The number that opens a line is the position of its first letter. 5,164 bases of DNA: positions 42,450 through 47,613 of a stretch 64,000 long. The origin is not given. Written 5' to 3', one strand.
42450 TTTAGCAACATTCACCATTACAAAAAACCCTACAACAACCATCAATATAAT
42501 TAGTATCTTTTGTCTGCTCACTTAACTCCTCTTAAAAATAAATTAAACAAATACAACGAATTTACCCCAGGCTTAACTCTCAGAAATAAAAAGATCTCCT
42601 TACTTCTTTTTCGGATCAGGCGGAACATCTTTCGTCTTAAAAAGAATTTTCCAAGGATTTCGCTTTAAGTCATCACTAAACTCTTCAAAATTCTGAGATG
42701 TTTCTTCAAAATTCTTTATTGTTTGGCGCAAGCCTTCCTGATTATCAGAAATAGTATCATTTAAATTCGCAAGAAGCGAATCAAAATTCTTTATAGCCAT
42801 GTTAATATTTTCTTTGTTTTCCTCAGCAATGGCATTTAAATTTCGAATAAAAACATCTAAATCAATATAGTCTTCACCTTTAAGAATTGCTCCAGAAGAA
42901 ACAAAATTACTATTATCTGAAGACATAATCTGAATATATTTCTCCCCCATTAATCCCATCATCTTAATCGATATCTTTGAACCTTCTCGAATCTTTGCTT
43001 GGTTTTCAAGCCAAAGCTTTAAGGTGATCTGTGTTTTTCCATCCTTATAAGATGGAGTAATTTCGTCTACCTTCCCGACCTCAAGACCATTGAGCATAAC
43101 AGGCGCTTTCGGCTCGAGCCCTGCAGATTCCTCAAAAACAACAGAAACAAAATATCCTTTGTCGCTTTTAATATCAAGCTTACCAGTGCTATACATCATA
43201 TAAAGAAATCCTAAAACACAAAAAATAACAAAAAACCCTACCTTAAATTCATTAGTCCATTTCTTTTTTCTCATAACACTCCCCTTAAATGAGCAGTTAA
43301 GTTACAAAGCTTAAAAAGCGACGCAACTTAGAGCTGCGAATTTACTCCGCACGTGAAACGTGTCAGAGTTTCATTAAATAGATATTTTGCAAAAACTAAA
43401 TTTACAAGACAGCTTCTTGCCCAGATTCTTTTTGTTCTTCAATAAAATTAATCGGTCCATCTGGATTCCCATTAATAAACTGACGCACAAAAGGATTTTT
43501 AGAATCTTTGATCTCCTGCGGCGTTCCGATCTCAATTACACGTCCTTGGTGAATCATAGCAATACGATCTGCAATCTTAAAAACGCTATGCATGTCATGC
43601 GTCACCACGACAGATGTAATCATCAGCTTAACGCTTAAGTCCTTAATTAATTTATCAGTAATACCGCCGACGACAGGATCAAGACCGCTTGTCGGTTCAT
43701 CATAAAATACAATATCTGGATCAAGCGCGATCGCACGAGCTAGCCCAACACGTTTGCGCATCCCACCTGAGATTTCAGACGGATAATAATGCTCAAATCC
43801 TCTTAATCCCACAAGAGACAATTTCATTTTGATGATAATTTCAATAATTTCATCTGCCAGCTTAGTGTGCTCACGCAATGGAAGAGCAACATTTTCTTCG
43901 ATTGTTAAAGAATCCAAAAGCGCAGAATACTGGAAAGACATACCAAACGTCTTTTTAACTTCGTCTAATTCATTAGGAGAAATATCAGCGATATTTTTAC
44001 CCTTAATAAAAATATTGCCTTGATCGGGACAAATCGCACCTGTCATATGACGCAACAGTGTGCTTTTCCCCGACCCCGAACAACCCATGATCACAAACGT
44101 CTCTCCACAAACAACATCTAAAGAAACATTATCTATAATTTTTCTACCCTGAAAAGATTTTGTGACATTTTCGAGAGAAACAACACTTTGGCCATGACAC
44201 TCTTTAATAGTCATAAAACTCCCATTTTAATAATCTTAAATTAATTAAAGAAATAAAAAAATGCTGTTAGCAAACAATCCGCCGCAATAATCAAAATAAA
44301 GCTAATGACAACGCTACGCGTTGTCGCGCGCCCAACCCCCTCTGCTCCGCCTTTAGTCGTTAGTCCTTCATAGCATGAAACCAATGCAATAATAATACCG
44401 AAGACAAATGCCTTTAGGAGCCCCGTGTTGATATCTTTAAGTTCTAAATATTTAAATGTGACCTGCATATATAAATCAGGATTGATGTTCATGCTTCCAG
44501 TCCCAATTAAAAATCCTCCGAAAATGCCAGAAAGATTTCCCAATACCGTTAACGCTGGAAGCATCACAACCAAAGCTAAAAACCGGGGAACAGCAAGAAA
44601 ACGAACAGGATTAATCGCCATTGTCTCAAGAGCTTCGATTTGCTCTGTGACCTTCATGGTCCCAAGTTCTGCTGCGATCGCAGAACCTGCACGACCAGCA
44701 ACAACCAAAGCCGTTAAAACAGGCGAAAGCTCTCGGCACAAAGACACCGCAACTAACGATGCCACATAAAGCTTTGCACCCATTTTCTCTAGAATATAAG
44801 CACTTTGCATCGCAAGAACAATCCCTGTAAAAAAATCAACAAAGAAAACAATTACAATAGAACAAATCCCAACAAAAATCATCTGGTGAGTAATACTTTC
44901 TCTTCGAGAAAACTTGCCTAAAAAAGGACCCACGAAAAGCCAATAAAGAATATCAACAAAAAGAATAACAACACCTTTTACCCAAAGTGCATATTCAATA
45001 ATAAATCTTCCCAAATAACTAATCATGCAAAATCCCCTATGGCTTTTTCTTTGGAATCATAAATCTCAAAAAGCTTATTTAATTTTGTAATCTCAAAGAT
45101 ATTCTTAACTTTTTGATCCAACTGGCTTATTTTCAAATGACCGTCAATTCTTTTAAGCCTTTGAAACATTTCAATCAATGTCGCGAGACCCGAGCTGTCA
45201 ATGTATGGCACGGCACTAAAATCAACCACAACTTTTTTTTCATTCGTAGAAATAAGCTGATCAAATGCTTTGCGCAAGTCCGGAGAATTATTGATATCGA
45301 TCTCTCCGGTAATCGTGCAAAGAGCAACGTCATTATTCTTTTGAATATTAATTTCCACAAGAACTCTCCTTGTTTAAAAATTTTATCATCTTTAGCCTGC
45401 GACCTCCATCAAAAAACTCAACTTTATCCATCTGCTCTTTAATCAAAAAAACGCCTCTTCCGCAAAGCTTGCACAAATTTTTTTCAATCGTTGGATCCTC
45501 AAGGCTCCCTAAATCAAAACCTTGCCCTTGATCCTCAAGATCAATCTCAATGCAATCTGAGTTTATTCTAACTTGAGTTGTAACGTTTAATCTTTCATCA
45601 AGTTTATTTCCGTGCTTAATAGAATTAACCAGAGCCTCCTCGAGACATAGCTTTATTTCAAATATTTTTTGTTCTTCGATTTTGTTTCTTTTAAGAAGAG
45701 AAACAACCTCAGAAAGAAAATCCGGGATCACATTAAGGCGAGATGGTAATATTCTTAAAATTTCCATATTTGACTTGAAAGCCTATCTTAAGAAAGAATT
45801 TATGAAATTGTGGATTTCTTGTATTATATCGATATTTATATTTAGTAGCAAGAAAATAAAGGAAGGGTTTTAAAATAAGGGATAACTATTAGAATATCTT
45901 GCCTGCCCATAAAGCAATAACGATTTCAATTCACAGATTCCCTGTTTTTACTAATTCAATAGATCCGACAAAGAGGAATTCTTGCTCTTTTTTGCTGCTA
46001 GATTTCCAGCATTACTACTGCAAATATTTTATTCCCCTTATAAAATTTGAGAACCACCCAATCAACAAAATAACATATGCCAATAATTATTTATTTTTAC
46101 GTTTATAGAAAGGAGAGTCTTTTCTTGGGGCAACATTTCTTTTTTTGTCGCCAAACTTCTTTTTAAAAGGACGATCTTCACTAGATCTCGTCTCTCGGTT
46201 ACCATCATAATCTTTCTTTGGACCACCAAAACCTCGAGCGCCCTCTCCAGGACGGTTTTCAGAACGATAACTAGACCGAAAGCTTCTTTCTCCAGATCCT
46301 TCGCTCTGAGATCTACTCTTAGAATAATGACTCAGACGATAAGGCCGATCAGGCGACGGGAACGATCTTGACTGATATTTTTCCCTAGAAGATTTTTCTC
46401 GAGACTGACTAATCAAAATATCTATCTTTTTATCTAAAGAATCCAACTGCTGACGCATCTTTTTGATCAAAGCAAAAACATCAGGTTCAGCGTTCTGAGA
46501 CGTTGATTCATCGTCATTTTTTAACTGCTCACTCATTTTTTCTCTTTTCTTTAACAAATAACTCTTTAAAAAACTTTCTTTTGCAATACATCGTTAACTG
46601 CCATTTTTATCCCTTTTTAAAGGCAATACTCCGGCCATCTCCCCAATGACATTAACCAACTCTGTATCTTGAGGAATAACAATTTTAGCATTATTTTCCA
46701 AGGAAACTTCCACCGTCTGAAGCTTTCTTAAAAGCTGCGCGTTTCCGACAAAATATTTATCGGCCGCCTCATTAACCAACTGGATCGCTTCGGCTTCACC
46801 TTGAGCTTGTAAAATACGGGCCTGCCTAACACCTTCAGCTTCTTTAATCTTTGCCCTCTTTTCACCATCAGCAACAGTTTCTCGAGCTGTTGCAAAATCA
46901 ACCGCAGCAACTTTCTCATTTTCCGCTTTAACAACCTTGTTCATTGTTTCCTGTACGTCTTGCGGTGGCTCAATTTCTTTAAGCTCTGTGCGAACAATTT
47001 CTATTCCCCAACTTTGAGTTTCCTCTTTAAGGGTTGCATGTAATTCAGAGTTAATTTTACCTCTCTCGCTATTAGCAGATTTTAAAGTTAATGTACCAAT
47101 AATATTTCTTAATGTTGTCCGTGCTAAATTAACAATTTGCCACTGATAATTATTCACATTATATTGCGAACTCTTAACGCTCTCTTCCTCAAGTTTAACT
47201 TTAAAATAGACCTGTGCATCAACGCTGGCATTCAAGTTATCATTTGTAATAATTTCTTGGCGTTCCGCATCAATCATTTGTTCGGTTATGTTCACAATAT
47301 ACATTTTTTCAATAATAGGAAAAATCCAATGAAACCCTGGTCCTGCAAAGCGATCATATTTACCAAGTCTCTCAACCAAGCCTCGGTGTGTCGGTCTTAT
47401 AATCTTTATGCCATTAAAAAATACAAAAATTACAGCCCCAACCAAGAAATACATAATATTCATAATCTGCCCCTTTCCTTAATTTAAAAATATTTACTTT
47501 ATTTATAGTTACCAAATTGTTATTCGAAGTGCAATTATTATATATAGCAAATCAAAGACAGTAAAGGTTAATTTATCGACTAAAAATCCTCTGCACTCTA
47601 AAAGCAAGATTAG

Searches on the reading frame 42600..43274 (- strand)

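Call 96: search_protein_families(library=pfam, proteins=[window:42600-43274:-], max_evalue=0.0001)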
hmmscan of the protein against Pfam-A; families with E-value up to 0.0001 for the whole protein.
window:42600-43274:- (224 aa): 1 family
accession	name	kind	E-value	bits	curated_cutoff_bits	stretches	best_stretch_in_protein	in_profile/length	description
PF02470.25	MlaD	-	4.5e-18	65.7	25.1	1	40-117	2-79/81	MlaD protein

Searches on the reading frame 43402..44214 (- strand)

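Call 96: search_protein_families(library=pfam, proteins=[window:43402-44214:-], max_evalue=0.0001)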
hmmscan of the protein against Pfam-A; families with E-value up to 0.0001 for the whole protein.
window:43402-44214:- (270 aa): 1 family
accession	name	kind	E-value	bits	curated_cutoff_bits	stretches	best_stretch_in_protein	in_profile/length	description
PF00005.33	ABC_tran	-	5.6e-30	105.2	25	1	28-176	2-137/137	ABC transporter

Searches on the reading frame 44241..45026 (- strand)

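Call 96: search_protein_families(library=pfam, proteins=[window:44241-45026:-], max_evalue=0.0001)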
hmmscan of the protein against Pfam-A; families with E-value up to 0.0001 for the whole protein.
window:44241-45026:- (261 aa): 1 family
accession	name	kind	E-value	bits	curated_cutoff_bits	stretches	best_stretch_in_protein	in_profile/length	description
PF02405.21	MlaE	-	7.1e-80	268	22.5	1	46-255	2-211/212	Permease MlaE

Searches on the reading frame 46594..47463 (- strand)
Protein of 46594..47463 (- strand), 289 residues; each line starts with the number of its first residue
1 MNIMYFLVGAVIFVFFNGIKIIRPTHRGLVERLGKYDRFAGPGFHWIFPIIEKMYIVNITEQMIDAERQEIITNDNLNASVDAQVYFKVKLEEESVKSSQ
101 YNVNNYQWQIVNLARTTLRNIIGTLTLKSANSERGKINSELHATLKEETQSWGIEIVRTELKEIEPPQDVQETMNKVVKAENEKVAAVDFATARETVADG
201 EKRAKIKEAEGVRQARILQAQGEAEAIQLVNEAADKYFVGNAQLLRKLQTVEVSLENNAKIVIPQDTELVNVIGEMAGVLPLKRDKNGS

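Call 96: search_protein_families(library=pfam, proteins=[window:46594-47463:-], max_evalue=0.0001)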
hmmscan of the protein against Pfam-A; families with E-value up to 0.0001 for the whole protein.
window:46594-47463:- (289 aa): 1 family
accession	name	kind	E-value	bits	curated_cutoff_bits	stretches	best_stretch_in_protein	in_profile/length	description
PF01145.31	Band_7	-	1.6e-40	139.5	23.6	1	20-192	1-173/176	SPFH domain / Band 7 family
